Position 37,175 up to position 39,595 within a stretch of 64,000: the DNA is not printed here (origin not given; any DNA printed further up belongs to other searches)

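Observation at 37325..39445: MtrC/OmcA-like decahaem lipoprotein with a 1+5+4 haem layout and no adjacent MtrA/MtrB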

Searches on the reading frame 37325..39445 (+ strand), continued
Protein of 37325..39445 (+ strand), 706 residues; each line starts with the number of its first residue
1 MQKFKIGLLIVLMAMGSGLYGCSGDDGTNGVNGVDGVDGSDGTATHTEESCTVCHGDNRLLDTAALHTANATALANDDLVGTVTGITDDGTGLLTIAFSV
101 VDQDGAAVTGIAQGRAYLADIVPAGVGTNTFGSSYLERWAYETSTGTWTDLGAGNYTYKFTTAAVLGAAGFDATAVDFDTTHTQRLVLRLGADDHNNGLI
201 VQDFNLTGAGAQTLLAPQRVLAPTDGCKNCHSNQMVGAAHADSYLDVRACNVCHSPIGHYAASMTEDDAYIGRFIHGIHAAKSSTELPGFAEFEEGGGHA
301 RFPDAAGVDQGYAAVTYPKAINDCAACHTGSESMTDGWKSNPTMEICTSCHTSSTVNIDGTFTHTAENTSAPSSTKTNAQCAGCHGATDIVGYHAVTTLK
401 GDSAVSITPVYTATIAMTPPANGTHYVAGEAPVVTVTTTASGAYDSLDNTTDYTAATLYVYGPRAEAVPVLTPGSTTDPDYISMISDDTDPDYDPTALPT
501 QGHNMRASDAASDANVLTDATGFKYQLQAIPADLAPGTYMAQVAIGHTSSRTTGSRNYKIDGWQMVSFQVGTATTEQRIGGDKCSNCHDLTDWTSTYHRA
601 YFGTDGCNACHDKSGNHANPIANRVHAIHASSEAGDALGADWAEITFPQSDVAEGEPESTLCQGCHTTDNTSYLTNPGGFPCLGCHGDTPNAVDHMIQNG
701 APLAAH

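Call 26: predict_structure(alignment_id=A1)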
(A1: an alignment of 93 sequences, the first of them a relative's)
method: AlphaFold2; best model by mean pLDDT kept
length: 706 residues; sequences in the alignment: 93
mean_pLDDT: 84.4   pTM: 0.81
mean pLDDT of the five models: 84.4, 82.9, 82.6, 80.3, 79.4
residues with pLDDT >= 90: 355; 70-90: 238; 50-70: 66; < 50: 47
segments of 3 or more residues with pLDDT < 50: 22-43, 354-362, 367-375
pLDDT, mean of each block of 10 residues (from residue 1): 90 77 46 44 52 74 69 79 98 97 96 93 95 93 93 97 72 85 97 94 97 95 90 85 92 94 92 93 87 68 76 86 91 86 88 53 47 64 90 91 88 96 98 95 62 91 94 97 93 91 92 94 97 98 93 80 94 94 80 57 81 86 89 89 80 52 81 85 90 89 70
secondary structure, 60 per line:
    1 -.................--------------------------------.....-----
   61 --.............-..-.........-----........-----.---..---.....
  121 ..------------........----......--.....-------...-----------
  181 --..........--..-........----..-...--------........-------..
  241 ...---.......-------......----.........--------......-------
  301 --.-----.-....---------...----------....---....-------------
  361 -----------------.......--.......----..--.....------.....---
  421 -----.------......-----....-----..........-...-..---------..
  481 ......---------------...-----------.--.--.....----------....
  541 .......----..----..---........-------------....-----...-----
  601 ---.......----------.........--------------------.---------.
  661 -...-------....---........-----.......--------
elements in order (helices of 4 or more, strands of 3 or more residues): H2-18 H51-55 H63-75 E80-88 E94-101 E116-122 E135-142 E147-152 E155-159 E183-192 E198-205 E213-215 H224-231 H239-243 H247-253 H261-266 H271-279 H288-293 H311-314 H337-340 H344-347 H378-384 H387-393 E402-406 E413-417 E433-438 H444-447 E453-462 H479-486 E502-504 E522-526 E537-547 E563-570 H584-587 H604-610 H621-629 H672-675 H679-686 H692-698

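Call 32: fold_search(model_id=the predicted structure, library=pdb)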
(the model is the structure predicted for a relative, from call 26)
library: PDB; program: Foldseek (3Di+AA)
matches with E <= 10: 1105; with E <= 0.001: 14
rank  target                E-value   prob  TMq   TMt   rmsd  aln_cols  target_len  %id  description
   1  6qyc_B                2.2e-19  1.00  0.46  0.52   8.7       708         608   16  Crystal structure of MtrC from Shewanella baltica OS185 (released 2020-04-22)
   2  6qyc_A                2.9e-19  1.00  0.44  0.49   9.1       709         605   16  Crystal structure of MtrC from Shewanella baltica OS185 (released 2020-04-22)
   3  6qyc_C                3.8e-19  1.00  0.46  0.53   8.3       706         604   15  Crystal structure of MtrC from Shewanella baltica OS185 (released 2020-04-22)
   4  4lmh_C                1.1e-16  1.00  0.42  0.42  10.4       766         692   17  Crystal structure of the outer membrane decaheme cytochrome OmcA (released 2014-04-16)
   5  4lmh_B                4.0e-16  1.00  0.41  0.41  10.4       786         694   17  Crystal structure of the outer membrane decaheme cytochrome OmcA (released 2014-04-16)
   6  7o7g                  6.8e-16  1.00  0.47  0.52   7.7       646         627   15  Crystal structure of the Shewanella oneidensis MR1 MtrC mutant H561M (released 2021-10-06)
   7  7qth                  6.8e-16  1.00  0.46  0.51   7.8       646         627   16  Crystal structure of the Shewanella oneidensis MR1 MtrC mutant C453A (released 2023-01-18)
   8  8qbq                  1.4e-15  1.00  0.46  0.51   8.2       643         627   15  Crystal structure of the outer membrane decaheme cytochrome MtrC (A430Boc-Lys) (released 2024-09-04)
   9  4lm8                  1.4e-15  1.00  0.46  0.51   7.5       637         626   15  Crystal structure of the outer membrane decaheme cytochrome MtrC (released 2015-02-11)
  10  8qc9                  2.4e-15  1.00  0.48  0.53   7.7       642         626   16  Crystal structure of the outer membrane decaheme cytochrome MtrC (A293Boc-Lys) (released 2024-09-04)
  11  8qbz                  3.0e-15  1.00  0.46  0.51   8.0       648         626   15  Crystal structure of the outer membrane decaheme cytochrome MtrC (E344Boc-Lys) (released 2024-09-04)
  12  3ucp                  1.7e-14  1.00  0.42  0.38  11.5       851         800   16  Outer membrane Endecaheme cytochrome UndA from Shewanella sp. HRCR-6 (released 2012-08-08)
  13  3pmq                  8.6e-12  1.00  0.41  0.47  11.6       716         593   16  Crystal structure of the outer membrane decaheme cytochrome MtrF (released 2011-05-25)
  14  9eov                  6.9e-11  1.00  0.31  0.72   5.6       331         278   18  Crystal structure of domains I and II from the outer membrane cytochrome MtrC (released 2025-08-13)
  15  6rty_B                4.8e-03  0.90  0.09  0.34   8.3       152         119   12  Crystal structure of the Patched ectodomain in complex with nanobody NB64 (released 2019-10-02)
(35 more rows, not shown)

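Call 36: find_encoding_contigs(protein=P0077, flank=10000, max_places=1)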
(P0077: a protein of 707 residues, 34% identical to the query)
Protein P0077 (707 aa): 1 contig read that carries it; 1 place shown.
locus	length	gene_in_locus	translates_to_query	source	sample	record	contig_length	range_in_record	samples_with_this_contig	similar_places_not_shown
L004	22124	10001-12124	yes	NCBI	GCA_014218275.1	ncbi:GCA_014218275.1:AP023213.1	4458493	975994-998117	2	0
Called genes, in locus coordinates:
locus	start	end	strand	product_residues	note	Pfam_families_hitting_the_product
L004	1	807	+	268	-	PF01435:Peptidase_M48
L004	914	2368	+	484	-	PF01546:Peptidase_M20, PF07687:M20_dimer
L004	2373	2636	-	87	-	-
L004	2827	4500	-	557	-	PF02310:B12-binding, PF04055:Radical_SAM, PF13311:DUF4080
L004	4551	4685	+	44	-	-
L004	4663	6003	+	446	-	PF04055:Radical_SAM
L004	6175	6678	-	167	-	PF13098:Thioredoxin_2, PF13462:Thioredoxin_4 (faint)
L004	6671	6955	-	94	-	PF00708:Acylphosphatase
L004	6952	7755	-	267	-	PF03807:F420_oxidored, PF14748:P5CR_dimer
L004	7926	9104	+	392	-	PF01306:LacY_symp (faint), PF07690:MFS_1, PF12832:MFS_1_like (faint), PF07690:MFS_1, PF00083:Sugar_tr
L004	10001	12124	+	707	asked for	PF22678:Cytochrom_c_NrfB-like (faint), PF14537:Cytochrom_c3_2 (faint), PF22113:Mtrc-MtrF_II-IV_dom, PF14522:Cytochrome_C7 (weak), PF22113:Mtrc-MtrF_II-IV_dom (weak)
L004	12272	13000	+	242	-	PF13620:CarboxypepD_reg, PF07603:Lcl_C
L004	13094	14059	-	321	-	PF22113:Mtrc-MtrF_II-IV_dom (faint), PF14522:Cytochrome_C7 (weak)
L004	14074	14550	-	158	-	PF14522:Cytochrome_C7 (faint)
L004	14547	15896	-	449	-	-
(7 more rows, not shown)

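Call 38: find_related_loci(query=A1, collection=genome_contigs, flank=10000)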
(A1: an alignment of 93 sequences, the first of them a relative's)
Query A1 (706 aa) in genome_contigs; peptide patterns used: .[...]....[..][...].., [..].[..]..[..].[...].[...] (x = any residue, [..] = any of these).
170 stretches matched a pattern; 71 encode a relative of the query (tblastn E <= 1e-3); 69 distinct loci.
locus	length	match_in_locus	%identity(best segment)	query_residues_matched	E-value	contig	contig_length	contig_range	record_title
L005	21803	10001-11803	47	118-699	6e-151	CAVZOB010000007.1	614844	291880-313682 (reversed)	MAG: uncultured proteobacterium isolate MFD01721.bin.1.139 genome assembly, contig: contig_27219, whole genome shotgun s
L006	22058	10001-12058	41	18-699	2e-144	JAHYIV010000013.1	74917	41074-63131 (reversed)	MAG: Desulfoarculaceae bacterium isolate KA05 NODE_189_length_74917_cov_15.317850, whole genome shotgun sequence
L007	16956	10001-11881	41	49-700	1e-139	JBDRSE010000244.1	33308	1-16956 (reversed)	MAG: bacterium isolate MEGAHIT-group-3.13 k141_635746, whole genome shotgun sequence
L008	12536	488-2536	40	7-703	3e-133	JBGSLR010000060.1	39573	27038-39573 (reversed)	MAG: Desulfobacterales bacterium isolate JTS-AC21 k141_2370958, whole genome shotgun sequence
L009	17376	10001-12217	38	4-706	5e-131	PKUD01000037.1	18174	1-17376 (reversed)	MAG: Desulfuromonas sp. isolate BM509 sc_4004, whole genome shotgun sequence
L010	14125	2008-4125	38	3-702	2e-125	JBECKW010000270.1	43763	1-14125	MAG: Desulfobacterales bacterium isolate ETDI60 k127_3915841, whole genome shotgun sequence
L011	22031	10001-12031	38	39-703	8e-120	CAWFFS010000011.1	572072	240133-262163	MAG: uncultured delta proteobacterium isolate MFD02416.bin.2.25 genome assembly, contig: contig_49308, whole genome shot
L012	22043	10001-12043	39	8-706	7e-128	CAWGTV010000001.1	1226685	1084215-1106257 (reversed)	MAG: uncultured delta proteobacterium isolate MFD09779.bin.1.259 genome assembly, contig: contig_12750, whole genome sho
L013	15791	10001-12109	38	8-703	4e-118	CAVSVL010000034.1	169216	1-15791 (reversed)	MAG: uncultured delta proteobacterium isolate MFD05684.bin.2.165 genome assembly, contig: contig_82274, whole genome sho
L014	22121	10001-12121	36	2-700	3e-116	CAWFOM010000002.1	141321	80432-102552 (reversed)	MAG: uncultured delta proteobacterium isolate MFD05942.bin.3.94 genome assembly, contig: contig_14332, whole genome shot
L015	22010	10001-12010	42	19-701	1e-142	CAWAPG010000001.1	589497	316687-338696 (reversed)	MAG: uncultured delta proteobacterium isolate MFD02923.bin.1.83 genome assembly, contig: contig_13459, whole genome shot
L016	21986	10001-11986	38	47-703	3e-114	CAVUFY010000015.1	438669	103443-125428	MAG: uncultured delta proteobacterium isolate MFD02416.bin.2.150 genome assembly, contig: contig_69522, whole genome sho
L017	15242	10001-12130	36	1-700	2e-113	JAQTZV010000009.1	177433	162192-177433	MAG: Desulfuromonadaceae bacterium isolate STC_69 NODE_176_length_177433_cov_19.096680_Sandtown_C, whole genome shotgun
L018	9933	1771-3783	38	29-706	6e-119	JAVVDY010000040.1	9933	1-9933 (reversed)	MAG: Desulfuromonadales bacterium isolate TamC13-07 NODE_5787_length_9933_cov_28.826078, whole genome shotgun sequence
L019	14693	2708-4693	36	49-703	7e-108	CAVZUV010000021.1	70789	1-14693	MAG: uncultured delta proteobacterium isolate MFD02416.bin.2.152 genome assembly, contig: contig_54326, whole genome sho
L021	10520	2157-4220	39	8-701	9e-121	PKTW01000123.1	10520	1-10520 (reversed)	MAG: Desulfobulbaceae bacterium isolate BM004 sc_3600, whole genome shotgun sequence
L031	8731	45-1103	46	227-701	3e-83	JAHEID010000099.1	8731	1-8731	MAG: Deltaproteobacteria bacterium isolate Ww487 NODE_22518_length_8731_cov_4.326249, whole genome shotgun sequence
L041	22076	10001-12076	39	19-706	6e-134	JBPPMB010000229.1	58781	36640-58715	MAG: Desulfuromonadales bacterium isolate BIOS2019_out_141 k131_681363, whole genome shotgun sequence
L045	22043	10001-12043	32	1-703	7e-71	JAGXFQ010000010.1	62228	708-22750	MAG: Desulfobulbaceae bacterium isolate LH_M19 k141_326031, whole genome shotgun sequence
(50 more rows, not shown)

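Call 77: search_protein_representatives(protein=window:37325-39445:+)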
Query: 706 residues. Proteins with E-value up to 0.001 (for the whole library): 359; up to 1e-10: 207; up to 1e-30: 92. The best 150 are listed.
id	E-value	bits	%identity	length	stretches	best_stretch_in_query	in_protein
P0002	1.1e-225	767.9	62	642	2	45-471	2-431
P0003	6.8e-169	580.2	55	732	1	46-704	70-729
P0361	1.6e-150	519.5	82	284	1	417-705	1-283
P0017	7.3e-128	444.6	46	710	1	5-706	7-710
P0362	1.2e-127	444.0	49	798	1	39-702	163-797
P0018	2.0e-126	439.9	48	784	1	29-703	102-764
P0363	1.7e-124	433.5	47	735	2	3-497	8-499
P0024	1.4e-123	430.4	51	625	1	112-703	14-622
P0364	5.3e-121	421.9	46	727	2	19-474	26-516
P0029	3.7e-120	419.1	48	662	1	17-706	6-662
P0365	3.6e-119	415.9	47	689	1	6-687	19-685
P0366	4.4e-107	375.9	44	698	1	1-699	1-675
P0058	1.7e-104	367.4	45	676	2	4-476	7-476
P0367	1.0e-100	354.9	43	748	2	51-693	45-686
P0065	2.5e-100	353.6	42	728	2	312-706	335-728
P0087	4.1e-69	250.4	40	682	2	8-474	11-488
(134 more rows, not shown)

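Call 88: search_protein_families(library=ncbifam, proteins=[P0007, P0087], max_evalue=1e-10)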
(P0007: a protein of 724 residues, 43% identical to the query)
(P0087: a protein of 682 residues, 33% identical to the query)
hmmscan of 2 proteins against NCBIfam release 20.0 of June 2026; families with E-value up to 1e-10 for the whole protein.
P0007 (724 aa): 1 family
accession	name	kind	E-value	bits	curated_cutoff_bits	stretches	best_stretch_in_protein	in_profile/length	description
TIGR03507.1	decahem_SO1788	subfamily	3.1e-46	158.1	209.3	1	86-723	3-639/672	OmcA/MtrC family decaheme c-type cytochrome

P0087 (682 aa): 1 family
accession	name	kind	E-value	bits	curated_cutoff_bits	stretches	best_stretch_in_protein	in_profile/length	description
TIGR03507.1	decahem_SO1788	subfamily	3.4e-83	280.2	209.3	1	96-598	4-520/672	OmcA/MtrC family decaheme c-type cytochrome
